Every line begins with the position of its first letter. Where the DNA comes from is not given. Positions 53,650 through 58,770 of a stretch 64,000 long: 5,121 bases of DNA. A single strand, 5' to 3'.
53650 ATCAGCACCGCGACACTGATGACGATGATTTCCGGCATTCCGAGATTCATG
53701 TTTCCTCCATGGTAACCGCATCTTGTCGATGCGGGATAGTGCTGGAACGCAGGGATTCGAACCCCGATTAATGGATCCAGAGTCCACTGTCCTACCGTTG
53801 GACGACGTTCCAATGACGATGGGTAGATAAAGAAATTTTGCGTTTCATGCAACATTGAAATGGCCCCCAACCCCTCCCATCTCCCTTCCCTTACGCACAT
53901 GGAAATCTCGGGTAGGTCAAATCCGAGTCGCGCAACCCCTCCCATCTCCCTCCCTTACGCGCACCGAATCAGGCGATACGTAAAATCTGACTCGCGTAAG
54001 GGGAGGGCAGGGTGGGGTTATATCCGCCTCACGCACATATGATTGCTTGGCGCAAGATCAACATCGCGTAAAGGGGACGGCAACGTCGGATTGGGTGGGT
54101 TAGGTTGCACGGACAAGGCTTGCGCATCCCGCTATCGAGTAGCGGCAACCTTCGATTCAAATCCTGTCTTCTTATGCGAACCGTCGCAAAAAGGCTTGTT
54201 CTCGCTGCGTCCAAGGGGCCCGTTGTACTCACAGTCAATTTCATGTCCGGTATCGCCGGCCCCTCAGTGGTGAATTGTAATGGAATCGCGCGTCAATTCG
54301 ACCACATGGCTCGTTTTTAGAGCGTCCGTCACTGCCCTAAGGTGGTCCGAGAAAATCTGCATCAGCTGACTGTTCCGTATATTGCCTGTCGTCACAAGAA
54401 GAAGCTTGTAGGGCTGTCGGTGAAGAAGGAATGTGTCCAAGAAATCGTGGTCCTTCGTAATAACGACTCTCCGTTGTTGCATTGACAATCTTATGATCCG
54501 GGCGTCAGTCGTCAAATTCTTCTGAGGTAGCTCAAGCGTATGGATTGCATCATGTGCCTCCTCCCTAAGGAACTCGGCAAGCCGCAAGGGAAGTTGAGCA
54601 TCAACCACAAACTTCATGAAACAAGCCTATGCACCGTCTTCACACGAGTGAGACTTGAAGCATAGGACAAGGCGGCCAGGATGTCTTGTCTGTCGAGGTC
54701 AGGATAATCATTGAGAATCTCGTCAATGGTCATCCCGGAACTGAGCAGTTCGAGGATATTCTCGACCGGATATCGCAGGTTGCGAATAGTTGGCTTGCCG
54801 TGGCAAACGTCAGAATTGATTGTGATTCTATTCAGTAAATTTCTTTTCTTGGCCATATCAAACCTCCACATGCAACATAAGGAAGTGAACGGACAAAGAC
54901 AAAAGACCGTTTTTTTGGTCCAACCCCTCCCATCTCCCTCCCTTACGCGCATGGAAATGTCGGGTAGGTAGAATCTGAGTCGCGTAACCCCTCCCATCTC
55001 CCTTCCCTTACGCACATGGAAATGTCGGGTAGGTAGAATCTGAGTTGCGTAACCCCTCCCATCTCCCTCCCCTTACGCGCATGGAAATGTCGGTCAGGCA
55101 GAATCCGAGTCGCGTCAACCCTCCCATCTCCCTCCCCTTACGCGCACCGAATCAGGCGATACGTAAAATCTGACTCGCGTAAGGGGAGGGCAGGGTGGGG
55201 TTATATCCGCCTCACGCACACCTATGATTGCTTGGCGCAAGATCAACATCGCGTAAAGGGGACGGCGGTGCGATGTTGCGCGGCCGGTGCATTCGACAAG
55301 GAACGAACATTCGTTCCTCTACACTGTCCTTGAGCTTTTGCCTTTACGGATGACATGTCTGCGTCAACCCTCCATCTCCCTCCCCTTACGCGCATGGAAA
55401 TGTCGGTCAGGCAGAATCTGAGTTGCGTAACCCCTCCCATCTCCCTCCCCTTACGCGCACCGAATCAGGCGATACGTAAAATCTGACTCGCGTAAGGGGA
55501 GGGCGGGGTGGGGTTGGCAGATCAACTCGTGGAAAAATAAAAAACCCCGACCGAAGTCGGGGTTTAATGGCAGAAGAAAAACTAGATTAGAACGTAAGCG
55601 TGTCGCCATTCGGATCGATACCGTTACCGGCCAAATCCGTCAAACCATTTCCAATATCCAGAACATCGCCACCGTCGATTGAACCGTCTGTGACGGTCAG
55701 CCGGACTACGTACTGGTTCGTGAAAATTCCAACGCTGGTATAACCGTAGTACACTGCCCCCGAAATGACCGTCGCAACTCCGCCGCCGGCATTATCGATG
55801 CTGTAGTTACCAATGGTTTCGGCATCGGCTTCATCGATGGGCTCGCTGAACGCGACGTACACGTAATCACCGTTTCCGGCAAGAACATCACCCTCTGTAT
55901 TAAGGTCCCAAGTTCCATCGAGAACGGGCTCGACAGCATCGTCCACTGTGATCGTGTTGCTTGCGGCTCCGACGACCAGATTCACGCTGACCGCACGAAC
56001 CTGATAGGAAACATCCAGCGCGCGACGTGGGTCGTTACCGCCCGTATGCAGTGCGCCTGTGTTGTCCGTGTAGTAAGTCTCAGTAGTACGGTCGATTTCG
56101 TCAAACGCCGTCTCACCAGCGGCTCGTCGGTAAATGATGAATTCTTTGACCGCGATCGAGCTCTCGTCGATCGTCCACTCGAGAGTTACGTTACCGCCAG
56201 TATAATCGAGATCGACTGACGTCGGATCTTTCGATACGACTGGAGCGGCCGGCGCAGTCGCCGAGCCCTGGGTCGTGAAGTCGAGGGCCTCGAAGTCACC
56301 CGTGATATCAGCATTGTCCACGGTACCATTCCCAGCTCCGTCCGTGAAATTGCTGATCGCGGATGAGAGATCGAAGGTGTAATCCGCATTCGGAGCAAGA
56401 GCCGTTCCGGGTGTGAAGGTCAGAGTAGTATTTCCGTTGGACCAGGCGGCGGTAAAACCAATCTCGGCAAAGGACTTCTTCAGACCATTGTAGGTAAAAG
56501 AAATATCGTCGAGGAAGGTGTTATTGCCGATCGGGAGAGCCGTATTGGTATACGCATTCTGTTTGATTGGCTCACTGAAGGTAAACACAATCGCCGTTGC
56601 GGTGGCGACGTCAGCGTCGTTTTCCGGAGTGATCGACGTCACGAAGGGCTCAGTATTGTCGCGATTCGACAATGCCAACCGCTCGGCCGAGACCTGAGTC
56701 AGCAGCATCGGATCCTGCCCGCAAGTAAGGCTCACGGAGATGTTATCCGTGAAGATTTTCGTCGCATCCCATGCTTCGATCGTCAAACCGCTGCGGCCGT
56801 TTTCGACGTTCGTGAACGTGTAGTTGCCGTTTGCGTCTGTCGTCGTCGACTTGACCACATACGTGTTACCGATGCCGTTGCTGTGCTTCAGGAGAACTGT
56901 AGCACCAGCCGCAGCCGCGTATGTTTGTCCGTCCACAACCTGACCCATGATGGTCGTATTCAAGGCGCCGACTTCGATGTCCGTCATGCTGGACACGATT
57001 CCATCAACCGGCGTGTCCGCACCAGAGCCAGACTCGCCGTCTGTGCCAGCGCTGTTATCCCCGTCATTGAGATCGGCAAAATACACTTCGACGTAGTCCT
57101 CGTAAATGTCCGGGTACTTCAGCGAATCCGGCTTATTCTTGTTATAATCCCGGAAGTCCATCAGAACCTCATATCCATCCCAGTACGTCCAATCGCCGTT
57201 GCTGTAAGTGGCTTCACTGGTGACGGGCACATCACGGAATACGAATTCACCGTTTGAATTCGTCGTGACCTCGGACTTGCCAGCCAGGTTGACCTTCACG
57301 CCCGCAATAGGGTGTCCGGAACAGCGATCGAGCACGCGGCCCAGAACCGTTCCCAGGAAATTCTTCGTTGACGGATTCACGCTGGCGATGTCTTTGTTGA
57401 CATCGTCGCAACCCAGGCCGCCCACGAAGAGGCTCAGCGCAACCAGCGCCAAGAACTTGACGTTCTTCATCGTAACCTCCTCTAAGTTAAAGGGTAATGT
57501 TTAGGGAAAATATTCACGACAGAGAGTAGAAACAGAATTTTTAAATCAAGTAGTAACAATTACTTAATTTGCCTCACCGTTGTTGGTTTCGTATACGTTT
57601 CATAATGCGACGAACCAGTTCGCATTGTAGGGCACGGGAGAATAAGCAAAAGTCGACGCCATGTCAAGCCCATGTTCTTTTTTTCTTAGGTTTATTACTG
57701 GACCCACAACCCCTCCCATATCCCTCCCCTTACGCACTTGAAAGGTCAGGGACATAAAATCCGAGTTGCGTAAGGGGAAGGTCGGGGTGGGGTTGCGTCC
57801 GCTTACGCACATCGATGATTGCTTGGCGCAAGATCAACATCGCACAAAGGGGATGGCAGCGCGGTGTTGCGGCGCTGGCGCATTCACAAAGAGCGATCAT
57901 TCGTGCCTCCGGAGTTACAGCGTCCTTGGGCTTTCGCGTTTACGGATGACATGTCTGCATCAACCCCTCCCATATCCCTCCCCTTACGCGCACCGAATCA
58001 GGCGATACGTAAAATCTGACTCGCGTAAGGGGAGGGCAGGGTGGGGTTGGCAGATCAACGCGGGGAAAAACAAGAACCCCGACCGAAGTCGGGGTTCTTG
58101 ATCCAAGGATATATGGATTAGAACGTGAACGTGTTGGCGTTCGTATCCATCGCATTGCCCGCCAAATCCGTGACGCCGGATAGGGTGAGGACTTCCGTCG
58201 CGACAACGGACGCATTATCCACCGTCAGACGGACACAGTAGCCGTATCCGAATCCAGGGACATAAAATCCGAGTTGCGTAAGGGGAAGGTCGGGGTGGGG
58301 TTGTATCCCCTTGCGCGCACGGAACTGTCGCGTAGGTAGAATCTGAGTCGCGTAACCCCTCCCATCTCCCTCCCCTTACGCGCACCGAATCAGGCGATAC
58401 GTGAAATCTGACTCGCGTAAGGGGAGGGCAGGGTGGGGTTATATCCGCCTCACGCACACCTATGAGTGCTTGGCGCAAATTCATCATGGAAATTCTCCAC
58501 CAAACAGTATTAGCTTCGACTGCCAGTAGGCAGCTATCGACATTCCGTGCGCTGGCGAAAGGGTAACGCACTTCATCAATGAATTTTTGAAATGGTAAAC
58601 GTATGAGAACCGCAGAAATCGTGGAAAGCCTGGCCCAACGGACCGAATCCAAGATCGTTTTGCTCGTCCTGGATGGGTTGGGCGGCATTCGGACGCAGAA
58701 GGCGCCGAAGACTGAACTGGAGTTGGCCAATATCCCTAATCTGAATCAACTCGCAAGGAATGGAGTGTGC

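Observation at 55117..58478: Tandem cassette architecture: full Ig-like surface lipoprotein gene plus a silent 3' paralog fragment, each with the same terminator and repeat block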

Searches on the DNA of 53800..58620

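Call 47: search_rna_families(source=window, start=53800, end=58620, threshold=evalue, max_evalue=1)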
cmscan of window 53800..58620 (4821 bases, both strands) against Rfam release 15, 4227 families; matches with E-value up to 1: 13.
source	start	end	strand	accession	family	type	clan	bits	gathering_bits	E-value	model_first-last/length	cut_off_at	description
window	58064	58170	-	RF01772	rnk_pseudo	Cis-reg; leader;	-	27.4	55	0.13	1-108/108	no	Pseudomonas rnk leader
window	55429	55515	+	RF04096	mir-4433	Gene; miRNA;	-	27.3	77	0.029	1-83/83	no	mir-4433 microRNA precursor family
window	55429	55515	-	RF04096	mir-4433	Gene; miRNA;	-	27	77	0.035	1-83/83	no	mir-4433 microRNA precursor family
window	53936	54020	+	RF02795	Pab91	Gene; snRNA; snoRNA; HACA-box;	-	25.8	71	0.11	1-57/57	no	Pab91 RNA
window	55533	55639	-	RF01772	rnk_pseudo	Cis-reg; leader;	-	25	55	0.42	1-108/108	no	Pseudomonas rnk leader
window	55536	55579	-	RF02278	Betaproteobacteria_toxic_sRNA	Gene; sRNA;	-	23.9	50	0.12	1-64/64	no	Betaproteobacteria toxic small RNA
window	55533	55728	-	RF02079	STnc180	Gene; sRNA;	-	23.7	50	0.16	1-208/208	no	Enterobacterial sRNA STnc180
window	57710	57795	+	RF02795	Pab91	Gene; snRNA; snoRNA; HACA-box;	-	23.4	71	0.47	1-57/57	no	Pab91 RNA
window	58356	58441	+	RF02795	Pab91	Gene; snRNA; snoRNA; HACA-box;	-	22.2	71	0.92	1-57/57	no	Pab91 RNA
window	58067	58100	+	RF02621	BSnc120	Gene; sRNA;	-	21.9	114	0.17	37-70/88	no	Brucella sRNA 120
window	58071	58102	-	RF02621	BSnc120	Gene; sRNA;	-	20.6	114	0.44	39-70/88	no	Brucella sRNA 120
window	55528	55597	-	RF00519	suhB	Gene; sRNA;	CL00108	20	41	0.88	1-77/77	no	Makes More Granules Regulator RNA (mmgR)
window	55536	55574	-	RF02837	anti-hemB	Gene; sRNA;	-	18.6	49.5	0.65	1-81/81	no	Burkholderia RNA 7 (anti-hemB)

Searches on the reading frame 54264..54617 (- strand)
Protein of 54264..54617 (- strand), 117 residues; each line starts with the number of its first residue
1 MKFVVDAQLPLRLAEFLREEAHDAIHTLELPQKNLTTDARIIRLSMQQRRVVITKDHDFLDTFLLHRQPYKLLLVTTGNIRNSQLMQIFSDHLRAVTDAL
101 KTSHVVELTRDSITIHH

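Call 9: search_protein_families(library=pfam, proteins=[window:54264-54617:-], max_evalue=0.01)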
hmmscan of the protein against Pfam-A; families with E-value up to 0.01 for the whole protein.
window:54264-54617:- (117 aa): 3 families
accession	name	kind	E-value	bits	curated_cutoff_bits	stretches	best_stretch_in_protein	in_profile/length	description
PF18480.7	DUF5615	-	1.1e-22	80.4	23.8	1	1-110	1-109/110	Domain of unknown function (DUF5615)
PF18478.7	PIN_10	-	1.9e-06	28.3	26.2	1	1-60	1-63/84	PIN like domain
PF01927.22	Mut7-C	-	2.7e-06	28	23.3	1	1-91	1-79/146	Mut7-C RNAse domain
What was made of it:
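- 54264..54856 (-): Toxin-antitoxin-like pair: DUF433 (54614-54856) and DUF5615/PIN-like (54264-54617). It occupies the place of the 5' part of zf-CDGSH. Pfam E 8e-26 and 1e-22 (call 9).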

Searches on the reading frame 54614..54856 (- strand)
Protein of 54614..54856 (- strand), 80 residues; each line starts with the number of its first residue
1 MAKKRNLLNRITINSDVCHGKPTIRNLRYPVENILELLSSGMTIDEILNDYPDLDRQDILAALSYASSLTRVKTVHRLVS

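Call 9: search_protein_families(library=pfam, proteins=[window:54614-54856:-], max_evalue=0.01)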
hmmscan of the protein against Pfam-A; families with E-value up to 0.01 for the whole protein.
window:54614-54856:- (80 aa): 1 family
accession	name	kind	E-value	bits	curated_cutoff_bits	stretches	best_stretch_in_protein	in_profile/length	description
PF04255.20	DUF433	-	7.9e-26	90.1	23.6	1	11-66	1-56/56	Protein of unknown function (DUF433)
